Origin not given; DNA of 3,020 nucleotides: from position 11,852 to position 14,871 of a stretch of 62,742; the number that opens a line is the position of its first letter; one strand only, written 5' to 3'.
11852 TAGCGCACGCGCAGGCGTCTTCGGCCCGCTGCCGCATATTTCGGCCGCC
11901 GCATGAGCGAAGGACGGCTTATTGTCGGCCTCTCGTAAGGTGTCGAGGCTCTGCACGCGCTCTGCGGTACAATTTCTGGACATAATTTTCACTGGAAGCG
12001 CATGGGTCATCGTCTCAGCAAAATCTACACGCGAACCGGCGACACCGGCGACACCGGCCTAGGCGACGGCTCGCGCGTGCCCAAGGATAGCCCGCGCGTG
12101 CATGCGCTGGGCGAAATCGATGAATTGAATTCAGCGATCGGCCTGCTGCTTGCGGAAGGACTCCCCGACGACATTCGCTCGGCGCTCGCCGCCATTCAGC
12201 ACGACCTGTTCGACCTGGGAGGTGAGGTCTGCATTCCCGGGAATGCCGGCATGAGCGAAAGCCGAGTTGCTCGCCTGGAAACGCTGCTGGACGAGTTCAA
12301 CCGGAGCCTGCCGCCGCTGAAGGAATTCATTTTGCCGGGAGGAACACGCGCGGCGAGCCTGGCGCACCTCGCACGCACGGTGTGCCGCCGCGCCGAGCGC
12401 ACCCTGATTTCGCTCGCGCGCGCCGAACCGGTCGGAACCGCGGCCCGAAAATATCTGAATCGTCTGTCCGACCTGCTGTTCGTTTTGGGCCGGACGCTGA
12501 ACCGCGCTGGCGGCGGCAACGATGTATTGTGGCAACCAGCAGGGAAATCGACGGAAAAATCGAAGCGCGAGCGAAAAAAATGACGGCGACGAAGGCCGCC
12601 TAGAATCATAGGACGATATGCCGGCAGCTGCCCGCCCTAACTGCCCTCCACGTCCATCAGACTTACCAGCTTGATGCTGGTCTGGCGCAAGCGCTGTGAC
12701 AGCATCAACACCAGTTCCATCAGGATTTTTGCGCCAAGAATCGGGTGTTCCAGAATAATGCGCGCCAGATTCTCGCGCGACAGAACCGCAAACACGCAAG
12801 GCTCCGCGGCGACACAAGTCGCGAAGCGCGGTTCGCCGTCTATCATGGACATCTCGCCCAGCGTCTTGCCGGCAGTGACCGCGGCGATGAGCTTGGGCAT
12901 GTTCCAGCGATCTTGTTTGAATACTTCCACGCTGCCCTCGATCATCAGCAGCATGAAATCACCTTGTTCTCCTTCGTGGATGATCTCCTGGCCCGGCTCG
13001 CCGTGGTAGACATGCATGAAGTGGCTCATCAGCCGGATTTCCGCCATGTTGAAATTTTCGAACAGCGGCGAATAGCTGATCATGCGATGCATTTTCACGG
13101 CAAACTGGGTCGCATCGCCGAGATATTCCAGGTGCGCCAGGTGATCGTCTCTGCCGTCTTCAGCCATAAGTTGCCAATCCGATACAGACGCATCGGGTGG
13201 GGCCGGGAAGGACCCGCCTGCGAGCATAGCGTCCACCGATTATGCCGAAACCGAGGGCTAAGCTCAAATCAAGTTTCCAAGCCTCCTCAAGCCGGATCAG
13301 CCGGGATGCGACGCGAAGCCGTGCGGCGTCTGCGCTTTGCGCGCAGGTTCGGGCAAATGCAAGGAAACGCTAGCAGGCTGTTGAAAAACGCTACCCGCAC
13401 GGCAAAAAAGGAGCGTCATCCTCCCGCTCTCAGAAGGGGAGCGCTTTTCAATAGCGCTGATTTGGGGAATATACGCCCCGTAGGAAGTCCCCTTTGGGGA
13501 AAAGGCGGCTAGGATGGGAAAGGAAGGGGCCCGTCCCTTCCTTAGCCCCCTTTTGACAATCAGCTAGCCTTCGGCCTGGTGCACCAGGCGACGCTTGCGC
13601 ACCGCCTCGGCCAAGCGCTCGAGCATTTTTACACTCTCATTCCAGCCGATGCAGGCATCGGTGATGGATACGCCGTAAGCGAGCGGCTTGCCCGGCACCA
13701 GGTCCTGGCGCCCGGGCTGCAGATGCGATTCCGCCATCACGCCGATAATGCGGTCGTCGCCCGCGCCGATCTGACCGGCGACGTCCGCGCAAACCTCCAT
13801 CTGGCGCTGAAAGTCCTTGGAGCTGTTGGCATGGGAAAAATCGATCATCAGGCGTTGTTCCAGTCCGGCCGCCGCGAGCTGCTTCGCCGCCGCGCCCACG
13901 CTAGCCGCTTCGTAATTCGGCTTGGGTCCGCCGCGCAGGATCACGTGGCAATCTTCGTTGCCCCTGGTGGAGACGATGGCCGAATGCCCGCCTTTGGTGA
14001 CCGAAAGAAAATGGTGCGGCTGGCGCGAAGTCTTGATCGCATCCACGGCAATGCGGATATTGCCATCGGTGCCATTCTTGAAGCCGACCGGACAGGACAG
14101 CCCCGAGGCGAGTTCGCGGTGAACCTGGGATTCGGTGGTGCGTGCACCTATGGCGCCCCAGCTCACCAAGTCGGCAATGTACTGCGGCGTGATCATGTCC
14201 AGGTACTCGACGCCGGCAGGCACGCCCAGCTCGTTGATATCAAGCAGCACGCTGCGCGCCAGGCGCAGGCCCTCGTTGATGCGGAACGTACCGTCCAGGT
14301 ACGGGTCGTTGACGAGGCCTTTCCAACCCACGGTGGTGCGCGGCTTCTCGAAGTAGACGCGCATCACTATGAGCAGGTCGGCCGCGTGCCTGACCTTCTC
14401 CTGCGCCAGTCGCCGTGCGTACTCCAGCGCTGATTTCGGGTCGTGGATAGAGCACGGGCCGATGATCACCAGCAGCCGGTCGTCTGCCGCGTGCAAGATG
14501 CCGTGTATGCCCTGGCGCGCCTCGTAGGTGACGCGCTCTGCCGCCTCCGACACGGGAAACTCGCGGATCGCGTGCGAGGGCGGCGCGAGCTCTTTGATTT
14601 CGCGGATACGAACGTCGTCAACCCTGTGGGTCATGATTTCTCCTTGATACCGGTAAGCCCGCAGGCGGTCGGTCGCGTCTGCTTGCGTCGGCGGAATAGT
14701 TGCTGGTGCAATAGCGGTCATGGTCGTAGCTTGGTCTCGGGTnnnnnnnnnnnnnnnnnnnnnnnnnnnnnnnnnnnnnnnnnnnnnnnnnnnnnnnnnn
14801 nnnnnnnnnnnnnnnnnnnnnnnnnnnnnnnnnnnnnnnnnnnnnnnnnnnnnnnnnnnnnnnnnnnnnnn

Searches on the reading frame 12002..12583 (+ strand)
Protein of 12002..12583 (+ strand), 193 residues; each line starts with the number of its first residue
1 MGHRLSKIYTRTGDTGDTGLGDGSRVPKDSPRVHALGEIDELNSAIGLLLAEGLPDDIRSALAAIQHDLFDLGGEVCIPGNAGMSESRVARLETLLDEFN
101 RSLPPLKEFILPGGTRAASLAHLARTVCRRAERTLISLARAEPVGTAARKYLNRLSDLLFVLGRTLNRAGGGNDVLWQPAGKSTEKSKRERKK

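Call 14: search_protein_families(library=pfam, proteins=[window:12002-12583:+], max_evalue=0.001)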
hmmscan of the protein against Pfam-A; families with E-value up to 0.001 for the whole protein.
window:12002-12583:+ (193 aa): 1 family
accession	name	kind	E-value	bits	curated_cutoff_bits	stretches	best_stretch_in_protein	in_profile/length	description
PF01923.23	Cob_adeno_trans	-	4.1e-59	199.9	24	1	8-165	1-170/171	Cobalamin adenosyltransferase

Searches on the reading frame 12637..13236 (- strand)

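Call 14: search_protein_families(library=pfam, proteins=[window:12637-13236:-], max_evalue=0.001)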
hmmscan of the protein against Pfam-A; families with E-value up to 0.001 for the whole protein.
window:12637-13236:- (199 aa): 1 family
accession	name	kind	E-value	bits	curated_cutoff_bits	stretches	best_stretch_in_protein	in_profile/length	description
PF00027.35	cNMP_binding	-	6.2e-18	65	27.5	1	80-163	5-88/89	Cyclic nucleotide-binding domain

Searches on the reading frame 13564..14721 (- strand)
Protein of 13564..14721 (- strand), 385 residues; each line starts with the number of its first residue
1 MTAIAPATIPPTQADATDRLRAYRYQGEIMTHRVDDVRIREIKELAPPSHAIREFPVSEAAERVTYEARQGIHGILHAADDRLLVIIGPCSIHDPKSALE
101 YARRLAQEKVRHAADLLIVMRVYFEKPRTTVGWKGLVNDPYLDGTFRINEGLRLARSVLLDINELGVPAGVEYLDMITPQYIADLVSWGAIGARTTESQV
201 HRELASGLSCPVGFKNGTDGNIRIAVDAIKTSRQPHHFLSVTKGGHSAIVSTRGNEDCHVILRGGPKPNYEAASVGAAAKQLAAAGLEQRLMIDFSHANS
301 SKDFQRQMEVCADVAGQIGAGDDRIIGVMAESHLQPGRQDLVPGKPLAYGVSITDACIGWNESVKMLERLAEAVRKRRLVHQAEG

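Call 14: search_protein_families(library=pfam, proteins=[window:13564-14721:-], max_evalue=0.001)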
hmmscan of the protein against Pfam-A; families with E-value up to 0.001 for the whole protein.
window:13564-14721:- (385 aa): 1 family
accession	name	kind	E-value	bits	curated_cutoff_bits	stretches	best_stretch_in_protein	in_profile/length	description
PF00793.26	DAHP_synth_1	-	1e-92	310.3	25.5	1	70-366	8-268/270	DAHP synthetase I family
